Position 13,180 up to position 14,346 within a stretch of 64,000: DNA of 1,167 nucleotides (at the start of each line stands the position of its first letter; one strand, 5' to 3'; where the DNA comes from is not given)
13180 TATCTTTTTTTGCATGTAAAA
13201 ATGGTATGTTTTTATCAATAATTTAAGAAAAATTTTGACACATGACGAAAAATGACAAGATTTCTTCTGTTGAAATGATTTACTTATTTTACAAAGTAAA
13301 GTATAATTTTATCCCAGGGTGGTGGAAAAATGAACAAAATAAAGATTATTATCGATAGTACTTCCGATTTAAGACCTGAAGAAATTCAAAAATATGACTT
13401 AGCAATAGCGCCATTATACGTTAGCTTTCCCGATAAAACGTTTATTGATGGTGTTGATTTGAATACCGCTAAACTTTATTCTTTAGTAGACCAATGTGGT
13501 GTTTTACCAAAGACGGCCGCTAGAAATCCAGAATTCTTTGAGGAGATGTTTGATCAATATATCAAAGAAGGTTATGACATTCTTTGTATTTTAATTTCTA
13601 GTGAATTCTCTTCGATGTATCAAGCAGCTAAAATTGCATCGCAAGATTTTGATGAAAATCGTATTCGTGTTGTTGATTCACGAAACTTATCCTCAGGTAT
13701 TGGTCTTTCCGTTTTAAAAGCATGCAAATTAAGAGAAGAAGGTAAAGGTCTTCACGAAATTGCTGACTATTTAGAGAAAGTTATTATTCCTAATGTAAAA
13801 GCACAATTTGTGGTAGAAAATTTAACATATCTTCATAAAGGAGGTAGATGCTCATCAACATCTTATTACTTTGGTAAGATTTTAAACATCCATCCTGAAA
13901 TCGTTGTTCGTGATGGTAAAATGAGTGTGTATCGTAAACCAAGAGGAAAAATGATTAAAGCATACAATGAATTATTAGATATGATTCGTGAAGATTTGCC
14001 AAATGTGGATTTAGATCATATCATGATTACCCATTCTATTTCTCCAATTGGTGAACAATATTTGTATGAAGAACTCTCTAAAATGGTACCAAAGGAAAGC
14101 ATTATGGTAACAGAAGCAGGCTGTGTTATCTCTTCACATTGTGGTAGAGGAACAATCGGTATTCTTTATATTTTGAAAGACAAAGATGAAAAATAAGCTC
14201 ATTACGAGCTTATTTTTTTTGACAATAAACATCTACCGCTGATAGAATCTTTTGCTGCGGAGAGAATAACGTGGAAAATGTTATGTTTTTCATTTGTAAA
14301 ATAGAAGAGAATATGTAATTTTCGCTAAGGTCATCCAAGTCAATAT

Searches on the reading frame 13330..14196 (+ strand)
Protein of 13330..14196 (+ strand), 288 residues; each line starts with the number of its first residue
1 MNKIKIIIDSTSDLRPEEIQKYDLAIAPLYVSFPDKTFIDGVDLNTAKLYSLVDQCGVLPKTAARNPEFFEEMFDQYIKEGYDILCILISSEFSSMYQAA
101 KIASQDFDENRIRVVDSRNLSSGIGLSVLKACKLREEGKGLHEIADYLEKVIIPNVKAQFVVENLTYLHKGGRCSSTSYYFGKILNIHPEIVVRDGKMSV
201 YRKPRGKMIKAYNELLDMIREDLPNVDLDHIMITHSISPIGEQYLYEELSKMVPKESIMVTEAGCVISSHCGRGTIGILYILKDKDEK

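Call 14: find_encoding_contigs(protein=window:13330-14196:+, flank=10000, max_places=10)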
Protein window:13330-14196:+ (288 aa): 23 contigs read that carry it; 10 places shown.
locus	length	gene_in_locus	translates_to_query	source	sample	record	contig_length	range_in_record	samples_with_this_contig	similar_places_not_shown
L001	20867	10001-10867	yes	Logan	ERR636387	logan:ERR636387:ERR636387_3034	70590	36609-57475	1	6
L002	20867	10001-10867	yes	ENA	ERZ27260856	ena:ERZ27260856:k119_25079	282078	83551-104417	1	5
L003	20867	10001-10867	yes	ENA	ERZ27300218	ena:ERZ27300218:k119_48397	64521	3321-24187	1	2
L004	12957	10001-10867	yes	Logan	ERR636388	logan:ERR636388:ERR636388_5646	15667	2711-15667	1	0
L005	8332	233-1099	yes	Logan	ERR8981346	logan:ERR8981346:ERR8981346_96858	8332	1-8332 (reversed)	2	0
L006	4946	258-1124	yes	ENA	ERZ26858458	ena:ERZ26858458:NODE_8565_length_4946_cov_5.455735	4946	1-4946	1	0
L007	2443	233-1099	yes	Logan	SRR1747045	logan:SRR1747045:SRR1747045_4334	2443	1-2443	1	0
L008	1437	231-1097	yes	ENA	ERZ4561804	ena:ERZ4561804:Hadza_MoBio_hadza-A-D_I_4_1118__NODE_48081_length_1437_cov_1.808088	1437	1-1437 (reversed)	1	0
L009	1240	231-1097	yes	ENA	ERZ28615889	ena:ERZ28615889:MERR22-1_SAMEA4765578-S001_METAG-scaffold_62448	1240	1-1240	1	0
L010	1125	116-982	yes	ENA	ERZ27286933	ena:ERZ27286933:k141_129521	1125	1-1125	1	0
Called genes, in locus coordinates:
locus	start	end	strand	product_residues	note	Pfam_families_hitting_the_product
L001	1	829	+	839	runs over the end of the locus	PF00122:E1-E2_ATPase, PF00702:Hydrolase, PF08282:Hydrolase_3 (faint)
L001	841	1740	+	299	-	PF04227:Indigoidine_A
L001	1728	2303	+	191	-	PF14278:TetR_C_8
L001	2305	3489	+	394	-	PF00465:Fe-ADH, PF13685:Fe-ADH_2, PF25137:ADH_Fe_C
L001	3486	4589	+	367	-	-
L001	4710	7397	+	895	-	PF00690:Cation_ATPase_N, PF00122:E1-E2_ATPase, PF00702:Hydrolase, PF13246:Cation_ATPase, PF00689:Cation_ATPase_C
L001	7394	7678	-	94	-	-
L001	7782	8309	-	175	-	PF01741:MscL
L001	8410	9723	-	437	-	-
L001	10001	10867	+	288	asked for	PF02645:DegV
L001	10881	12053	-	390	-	-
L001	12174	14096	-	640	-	PF00664:ABC_membrane, PF00005:ABC_tran, PF02463:SMC_N (faint)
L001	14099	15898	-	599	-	PF00664:ABC_membrane, PF00005:ABC_tran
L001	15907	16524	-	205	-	PF00440:TetR_N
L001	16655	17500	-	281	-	-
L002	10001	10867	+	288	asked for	PF02645:DegV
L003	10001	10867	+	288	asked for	PF02645:DegV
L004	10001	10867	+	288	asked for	PF02645:DegV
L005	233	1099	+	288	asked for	PF02645:DegV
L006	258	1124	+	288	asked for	PF02645:DegV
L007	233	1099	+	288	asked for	PF02645:DegV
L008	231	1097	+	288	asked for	PF02645:DegV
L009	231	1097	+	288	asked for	PF02645:DegV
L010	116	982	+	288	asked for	PF02645:DegV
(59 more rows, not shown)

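Call 59: list_cluster_members(proteins=[window:13330-14193:+, window:539-1009:+, window:7875-10559:+, window:5469-6650:+])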
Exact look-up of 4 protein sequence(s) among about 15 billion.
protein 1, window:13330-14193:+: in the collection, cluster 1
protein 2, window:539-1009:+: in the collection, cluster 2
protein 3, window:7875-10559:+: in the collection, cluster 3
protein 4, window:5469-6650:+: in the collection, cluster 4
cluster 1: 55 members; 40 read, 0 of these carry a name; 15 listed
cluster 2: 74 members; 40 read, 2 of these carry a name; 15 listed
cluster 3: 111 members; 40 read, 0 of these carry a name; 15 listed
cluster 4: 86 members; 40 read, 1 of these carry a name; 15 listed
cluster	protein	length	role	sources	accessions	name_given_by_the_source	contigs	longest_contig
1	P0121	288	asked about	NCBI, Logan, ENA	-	-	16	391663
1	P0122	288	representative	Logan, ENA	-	-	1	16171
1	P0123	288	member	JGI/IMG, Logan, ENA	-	-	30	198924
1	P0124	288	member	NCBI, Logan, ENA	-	-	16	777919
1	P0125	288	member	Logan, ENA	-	-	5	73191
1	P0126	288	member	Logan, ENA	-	-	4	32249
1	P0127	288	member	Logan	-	-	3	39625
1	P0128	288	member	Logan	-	-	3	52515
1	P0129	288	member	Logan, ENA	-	-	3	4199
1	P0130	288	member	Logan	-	-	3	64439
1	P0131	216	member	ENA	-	-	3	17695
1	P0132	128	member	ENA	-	-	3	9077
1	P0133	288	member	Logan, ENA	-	-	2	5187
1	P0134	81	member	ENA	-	-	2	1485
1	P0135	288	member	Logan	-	-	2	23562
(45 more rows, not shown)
